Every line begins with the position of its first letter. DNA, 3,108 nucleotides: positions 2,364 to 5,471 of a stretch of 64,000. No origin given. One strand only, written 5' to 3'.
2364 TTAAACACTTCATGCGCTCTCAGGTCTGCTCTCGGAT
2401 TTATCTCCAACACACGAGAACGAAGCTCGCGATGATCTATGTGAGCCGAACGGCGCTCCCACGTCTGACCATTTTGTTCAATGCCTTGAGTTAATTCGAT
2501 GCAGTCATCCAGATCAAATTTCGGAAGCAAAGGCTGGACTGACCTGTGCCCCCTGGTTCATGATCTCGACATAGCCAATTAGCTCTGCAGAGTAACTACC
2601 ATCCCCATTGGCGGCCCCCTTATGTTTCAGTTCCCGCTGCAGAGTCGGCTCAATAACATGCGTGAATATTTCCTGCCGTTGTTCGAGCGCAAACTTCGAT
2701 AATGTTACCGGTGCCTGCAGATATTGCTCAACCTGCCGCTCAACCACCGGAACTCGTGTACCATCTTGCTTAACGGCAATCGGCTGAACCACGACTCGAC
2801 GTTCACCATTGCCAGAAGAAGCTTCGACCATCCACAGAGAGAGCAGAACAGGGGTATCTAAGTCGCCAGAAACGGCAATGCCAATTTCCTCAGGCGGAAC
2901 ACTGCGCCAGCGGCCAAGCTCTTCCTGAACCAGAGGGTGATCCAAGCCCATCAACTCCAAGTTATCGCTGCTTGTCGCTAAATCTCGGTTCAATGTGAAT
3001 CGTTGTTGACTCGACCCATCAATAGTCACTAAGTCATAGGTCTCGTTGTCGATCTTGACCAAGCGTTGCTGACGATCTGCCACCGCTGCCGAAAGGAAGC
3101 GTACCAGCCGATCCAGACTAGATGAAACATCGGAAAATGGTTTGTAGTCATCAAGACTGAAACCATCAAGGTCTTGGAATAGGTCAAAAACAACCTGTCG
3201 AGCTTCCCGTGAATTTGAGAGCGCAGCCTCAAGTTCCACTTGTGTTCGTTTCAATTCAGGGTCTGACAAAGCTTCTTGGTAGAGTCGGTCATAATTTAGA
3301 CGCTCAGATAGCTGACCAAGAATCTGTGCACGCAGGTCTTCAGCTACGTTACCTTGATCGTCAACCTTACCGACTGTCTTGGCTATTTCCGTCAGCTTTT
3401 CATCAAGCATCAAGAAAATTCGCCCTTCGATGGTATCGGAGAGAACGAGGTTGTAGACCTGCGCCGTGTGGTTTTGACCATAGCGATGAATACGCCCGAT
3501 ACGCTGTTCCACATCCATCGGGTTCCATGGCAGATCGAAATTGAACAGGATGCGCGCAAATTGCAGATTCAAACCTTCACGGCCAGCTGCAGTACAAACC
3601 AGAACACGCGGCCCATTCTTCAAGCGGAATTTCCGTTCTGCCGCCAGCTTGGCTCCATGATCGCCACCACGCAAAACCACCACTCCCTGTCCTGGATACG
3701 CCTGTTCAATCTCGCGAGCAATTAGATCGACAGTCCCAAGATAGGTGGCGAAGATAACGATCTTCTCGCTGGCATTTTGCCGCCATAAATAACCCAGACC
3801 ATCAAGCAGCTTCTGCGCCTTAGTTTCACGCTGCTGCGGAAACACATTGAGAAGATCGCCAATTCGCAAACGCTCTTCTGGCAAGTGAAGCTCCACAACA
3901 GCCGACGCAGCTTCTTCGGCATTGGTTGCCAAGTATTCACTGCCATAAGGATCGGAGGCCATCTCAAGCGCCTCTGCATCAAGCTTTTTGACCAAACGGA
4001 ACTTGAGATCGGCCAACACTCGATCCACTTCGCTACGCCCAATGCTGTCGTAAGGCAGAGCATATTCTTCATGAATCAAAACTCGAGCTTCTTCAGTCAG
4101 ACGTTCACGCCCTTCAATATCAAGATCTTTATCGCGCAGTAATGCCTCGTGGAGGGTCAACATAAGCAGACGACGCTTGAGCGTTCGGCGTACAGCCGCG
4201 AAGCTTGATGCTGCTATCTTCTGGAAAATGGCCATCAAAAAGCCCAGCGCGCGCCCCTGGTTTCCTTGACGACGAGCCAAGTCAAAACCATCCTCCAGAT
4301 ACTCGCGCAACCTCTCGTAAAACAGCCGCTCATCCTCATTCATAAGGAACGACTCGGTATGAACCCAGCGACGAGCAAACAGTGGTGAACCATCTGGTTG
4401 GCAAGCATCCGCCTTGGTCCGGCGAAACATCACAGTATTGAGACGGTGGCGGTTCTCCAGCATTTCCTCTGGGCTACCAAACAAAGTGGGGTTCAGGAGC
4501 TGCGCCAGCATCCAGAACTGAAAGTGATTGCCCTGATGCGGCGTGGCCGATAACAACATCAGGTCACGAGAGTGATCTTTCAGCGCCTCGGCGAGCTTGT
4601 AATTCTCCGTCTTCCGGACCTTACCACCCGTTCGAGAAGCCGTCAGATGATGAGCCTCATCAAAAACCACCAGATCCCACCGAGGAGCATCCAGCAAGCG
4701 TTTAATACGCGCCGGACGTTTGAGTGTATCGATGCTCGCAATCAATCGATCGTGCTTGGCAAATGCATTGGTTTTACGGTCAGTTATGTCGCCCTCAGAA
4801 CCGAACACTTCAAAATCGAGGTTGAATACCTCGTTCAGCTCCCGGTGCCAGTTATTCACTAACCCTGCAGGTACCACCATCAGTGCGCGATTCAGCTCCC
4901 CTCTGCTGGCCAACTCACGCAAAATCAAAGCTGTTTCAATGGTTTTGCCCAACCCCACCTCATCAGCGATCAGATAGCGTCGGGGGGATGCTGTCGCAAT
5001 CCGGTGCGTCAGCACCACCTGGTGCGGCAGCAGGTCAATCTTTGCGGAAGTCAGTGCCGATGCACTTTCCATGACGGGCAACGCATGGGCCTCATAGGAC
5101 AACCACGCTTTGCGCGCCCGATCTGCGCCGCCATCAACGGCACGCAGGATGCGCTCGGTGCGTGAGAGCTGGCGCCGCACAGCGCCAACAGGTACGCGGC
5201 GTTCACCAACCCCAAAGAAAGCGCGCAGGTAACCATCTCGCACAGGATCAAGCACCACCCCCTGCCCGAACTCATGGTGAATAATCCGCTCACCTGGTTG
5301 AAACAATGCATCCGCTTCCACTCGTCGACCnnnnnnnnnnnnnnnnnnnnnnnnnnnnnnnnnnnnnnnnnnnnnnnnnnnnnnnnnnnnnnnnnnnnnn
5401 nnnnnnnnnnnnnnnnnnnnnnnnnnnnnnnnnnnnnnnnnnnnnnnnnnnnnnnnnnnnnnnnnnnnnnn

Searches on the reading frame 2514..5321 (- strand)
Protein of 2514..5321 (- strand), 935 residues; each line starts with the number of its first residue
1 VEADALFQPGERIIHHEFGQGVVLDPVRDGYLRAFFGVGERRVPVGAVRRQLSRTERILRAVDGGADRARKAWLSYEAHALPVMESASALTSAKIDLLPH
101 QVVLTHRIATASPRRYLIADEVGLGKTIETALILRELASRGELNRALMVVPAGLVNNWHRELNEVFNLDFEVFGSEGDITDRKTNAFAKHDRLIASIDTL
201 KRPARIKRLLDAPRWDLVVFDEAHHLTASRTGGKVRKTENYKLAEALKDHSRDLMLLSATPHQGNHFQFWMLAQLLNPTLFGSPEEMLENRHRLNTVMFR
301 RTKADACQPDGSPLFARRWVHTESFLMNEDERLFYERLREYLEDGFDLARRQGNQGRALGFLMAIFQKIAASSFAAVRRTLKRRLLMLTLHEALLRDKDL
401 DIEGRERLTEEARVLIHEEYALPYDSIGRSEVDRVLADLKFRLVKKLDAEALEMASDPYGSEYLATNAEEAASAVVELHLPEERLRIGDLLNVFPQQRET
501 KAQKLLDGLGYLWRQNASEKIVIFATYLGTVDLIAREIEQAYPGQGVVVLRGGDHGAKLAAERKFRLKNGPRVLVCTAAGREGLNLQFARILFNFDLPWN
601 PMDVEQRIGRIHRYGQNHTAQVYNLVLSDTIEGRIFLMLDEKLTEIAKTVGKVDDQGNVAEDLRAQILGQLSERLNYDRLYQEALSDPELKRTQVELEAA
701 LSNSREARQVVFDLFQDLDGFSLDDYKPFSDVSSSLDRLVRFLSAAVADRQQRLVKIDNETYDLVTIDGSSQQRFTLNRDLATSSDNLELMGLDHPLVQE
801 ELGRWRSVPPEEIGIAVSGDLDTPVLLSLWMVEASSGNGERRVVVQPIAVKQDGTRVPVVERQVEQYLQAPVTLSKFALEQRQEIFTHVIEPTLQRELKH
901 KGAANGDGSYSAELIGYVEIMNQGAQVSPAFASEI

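Call 13: search_protein_families(library=padloc, proteins=[window:2514-5321:-])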
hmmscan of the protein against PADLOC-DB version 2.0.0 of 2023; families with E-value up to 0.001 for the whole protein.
window:2514-5321:- (935 aa): 47 families (the best 25 are shown)
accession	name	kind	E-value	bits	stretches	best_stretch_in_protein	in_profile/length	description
PDLC02500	BrxHI|BrxHII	-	1.9e-102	342.4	1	94-890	88-843/933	BrxHI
PDLC00659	HmaA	-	7.7e-91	303.5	1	84-655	92-652/1176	SNF2 helicase / DEAD-box helicase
PDLC02504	BrxHI|BrxHII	-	8e-79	263.7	2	93-393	106-403/971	BrxHII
PDLC02621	DrmD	-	2.4e-73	245.9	1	109-802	133-817/1040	DrmD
PDLC02634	DrmD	-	8.5e-73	243.5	2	90-431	85-423/900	DrmD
PDLC02620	DrmD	-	8.7e-65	217.3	2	88-390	91-394/1060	DrmD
PDLC02623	DrmD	-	7.1e-59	197.5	1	89-699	94-710/1040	DrmD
PDLC02840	DpdE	-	2e-54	183.3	2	88-293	151-333/1091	DpdE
PDLC02619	DrmD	-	1.7e-53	180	2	88-388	24-326/872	DrmD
PDLC02572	DrmA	-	1.7e-48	163.3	2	115-392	137-426/1043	DrmA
PDLC02843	DpdE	-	8.1e-47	157.8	2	86-297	148-338/1091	DpdE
PDLC02632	DrmD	-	1.7e-44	150.4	2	115-421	142-454/662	DrmD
PDLC02633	DrmD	-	1.1e-38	130.8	2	112-386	140-425/839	DrmD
PDLC02846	DpdE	-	9.8e-38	127.6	2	85-289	151-350/1034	DpdE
PDLC02844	DpdE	-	4.8e-37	125.4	2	87-283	144-327/1074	DpdE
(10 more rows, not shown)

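Call 46: find_encoding_contigs(protein=window:2514-5321:-, flank=4000, max_places=10)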
Protein window:2514-5321:- (935 aa): 26 contigs read that carry it; 10 places shown.
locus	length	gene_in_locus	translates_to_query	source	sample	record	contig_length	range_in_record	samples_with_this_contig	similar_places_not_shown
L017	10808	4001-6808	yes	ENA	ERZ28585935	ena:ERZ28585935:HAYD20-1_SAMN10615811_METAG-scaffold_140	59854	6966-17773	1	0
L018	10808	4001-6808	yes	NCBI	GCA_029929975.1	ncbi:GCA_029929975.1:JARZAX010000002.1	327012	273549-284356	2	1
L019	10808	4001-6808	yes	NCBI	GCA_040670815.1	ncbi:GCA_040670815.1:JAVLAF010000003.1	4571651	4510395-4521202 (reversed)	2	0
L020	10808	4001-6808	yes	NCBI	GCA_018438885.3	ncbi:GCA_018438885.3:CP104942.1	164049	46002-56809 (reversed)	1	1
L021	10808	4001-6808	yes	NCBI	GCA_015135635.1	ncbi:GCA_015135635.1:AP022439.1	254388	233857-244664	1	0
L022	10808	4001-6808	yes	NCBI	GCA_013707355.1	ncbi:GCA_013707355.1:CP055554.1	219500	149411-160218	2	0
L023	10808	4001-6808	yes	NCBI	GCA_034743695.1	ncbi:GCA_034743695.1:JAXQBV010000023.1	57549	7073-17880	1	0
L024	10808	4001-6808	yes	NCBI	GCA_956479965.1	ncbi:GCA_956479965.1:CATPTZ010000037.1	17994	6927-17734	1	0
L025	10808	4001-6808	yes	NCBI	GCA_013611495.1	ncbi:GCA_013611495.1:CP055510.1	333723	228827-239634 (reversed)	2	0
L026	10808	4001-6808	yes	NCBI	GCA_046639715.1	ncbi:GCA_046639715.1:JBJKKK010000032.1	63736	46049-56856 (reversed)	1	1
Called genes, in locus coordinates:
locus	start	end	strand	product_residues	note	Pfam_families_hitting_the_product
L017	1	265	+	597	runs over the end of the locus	PF01935:DUF87, PF05872:HerA_C (weak)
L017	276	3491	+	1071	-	PF01555:N6_N4_Mtase (faint)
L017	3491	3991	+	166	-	-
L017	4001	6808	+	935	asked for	PF00176:SNF2-rel_dom, PF00270:DEAD, PF04851:ResIII, PF00271:Helicase_C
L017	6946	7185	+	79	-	-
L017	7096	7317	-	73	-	PF02586:SRAP (weak)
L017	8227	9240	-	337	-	PF02387:IncFII_repA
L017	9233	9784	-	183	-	PF02387:IncFII_repA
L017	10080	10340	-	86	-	PF10723:RepB-RCR_reg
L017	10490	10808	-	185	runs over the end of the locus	PF13091:PLDc_2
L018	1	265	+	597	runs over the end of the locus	PF01935:DUF87, PF05872:HerA_C (weak)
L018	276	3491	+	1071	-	PF01555:N6_N4_Mtase (faint)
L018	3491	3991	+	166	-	-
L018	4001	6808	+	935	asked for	PF00176:SNF2-rel_dom, PF00270:DEAD, PF04851:ResIII, PF00271:Helicase_C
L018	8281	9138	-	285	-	PF02387:IncFII_repA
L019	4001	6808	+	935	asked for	PF00176:SNF2-rel_dom, PF00270:DEAD, PF04851:ResIII, PF00271:Helicase_C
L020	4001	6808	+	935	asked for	PF00176:SNF2-rel_dom, PF00270:DEAD, PF04851:ResIII, PF00271:Helicase_C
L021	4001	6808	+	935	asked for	PF00176:SNF2-rel_dom, PF00270:DEAD, PF04851:ResIII, PF00271:Helicase_C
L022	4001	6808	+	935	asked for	PF00176:SNF2-rel_dom, PF00270:DEAD, PF04851:ResIII, PF00271:Helicase_C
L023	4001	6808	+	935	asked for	PF00176:SNF2-rel_dom, PF00270:DEAD, PF04851:ResIII, PF00271:Helicase_C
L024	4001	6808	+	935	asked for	PF00176:SNF2-rel_dom, PF00270:DEAD, PF04851:ResIII, PF00271:Helicase_C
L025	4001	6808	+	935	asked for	PF00176:SNF2-rel_dom, PF00270:DEAD, PF04851:ResIII, PF00271:Helicase_C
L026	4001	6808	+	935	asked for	PF00176:SNF2-rel_dom, PF00270:DEAD, PF04851:ResIII, PF00271:Helicase_C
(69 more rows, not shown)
